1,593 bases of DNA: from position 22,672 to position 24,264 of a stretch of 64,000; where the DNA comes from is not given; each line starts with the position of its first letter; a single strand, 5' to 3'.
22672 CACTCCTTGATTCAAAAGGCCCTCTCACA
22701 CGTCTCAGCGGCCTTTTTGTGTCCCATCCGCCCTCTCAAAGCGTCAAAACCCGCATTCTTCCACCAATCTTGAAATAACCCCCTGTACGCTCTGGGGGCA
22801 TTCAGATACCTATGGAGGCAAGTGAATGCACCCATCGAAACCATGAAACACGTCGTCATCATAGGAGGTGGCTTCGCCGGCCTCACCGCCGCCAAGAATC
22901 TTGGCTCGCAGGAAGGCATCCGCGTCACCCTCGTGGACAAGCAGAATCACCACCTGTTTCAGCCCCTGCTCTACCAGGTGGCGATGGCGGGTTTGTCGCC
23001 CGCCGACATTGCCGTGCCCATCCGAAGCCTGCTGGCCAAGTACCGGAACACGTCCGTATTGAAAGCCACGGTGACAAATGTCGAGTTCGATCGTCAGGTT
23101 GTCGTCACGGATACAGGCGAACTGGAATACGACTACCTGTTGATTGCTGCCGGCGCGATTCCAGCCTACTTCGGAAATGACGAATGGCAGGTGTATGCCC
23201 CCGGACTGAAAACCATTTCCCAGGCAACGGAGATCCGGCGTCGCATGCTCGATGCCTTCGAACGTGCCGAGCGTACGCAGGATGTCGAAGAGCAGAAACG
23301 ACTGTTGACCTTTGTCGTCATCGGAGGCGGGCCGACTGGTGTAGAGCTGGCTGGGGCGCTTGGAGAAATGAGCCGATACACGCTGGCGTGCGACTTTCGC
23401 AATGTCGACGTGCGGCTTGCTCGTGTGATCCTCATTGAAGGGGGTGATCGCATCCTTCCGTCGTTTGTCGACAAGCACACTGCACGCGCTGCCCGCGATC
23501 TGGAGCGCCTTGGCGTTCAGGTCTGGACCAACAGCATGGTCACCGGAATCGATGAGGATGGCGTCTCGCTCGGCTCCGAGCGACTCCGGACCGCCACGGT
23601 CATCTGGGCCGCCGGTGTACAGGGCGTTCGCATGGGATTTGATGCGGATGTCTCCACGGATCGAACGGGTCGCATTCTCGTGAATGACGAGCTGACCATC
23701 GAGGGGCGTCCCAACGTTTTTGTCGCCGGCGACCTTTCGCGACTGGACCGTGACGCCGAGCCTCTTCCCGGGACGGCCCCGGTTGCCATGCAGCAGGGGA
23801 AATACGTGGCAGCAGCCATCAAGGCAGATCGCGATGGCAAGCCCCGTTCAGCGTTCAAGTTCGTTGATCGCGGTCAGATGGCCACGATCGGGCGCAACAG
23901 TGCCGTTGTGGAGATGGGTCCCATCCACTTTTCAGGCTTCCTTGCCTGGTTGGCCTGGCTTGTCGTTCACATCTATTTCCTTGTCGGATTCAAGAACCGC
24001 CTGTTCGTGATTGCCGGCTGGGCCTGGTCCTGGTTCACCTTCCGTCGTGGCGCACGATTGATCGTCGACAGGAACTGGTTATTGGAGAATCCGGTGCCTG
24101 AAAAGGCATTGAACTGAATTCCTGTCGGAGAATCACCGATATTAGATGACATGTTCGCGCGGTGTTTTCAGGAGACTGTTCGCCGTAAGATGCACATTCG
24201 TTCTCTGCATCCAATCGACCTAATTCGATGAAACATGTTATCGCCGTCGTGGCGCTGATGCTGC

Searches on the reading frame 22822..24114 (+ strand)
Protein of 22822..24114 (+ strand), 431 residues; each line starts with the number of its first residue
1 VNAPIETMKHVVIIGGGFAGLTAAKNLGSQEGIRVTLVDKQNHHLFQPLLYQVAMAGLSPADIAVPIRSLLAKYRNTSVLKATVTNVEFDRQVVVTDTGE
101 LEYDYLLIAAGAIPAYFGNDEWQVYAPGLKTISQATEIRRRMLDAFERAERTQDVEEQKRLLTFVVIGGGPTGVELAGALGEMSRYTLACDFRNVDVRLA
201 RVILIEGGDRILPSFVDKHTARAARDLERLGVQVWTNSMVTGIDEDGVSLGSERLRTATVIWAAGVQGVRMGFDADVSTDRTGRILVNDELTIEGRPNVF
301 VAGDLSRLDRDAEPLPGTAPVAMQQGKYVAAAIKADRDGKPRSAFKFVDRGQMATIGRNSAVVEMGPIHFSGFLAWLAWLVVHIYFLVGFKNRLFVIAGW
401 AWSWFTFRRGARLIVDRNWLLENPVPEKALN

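Call 47: search_protein_families(library=pfam, proteins=[window:22822-24114:+], max_evalue=0.00001)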
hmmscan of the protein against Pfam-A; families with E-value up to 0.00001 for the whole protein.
window:22822-24114:+ (431 aa): 8 families
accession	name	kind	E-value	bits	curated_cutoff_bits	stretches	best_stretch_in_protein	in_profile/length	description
PF07992.20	Pyr_redox_2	-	1.5e-48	166.2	26.1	1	10-326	2-291/291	Pyridine nucleotide-disulphide oxidoreductase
PF00070.33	Pyr_redox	-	7.4e-14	52.5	22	1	164-248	2-71/82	Pyridine nucleotide-disulphide oxidoreductase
PF01266.30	DAO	-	1.9e-10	41.2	27.9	1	10-41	1-31/353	FAD dependent oxidoreductase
PF03486.20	HI0933_like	-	6.3e-07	29.5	50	0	10-43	2-34/244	HI0933-like protein Rossmann domain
PF01494.25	FAD_binding_3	-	7.7e-07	29.1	22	0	10-44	3-36/349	FAD binding domain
PF13450.12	NAD_binding_8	-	8.1e-07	29.7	21.9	1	13-43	1-30/68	NAD(P)-binding Rossmann-like domain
PF00890.30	FAD_binding_2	-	1.9e-06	27.8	20.4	0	10-42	1-32/414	FAD binding domain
PF22366.1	NDH2_C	-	3.4e-06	27.6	27.7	1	350-408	2-61/62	NDH2 C-terminal domain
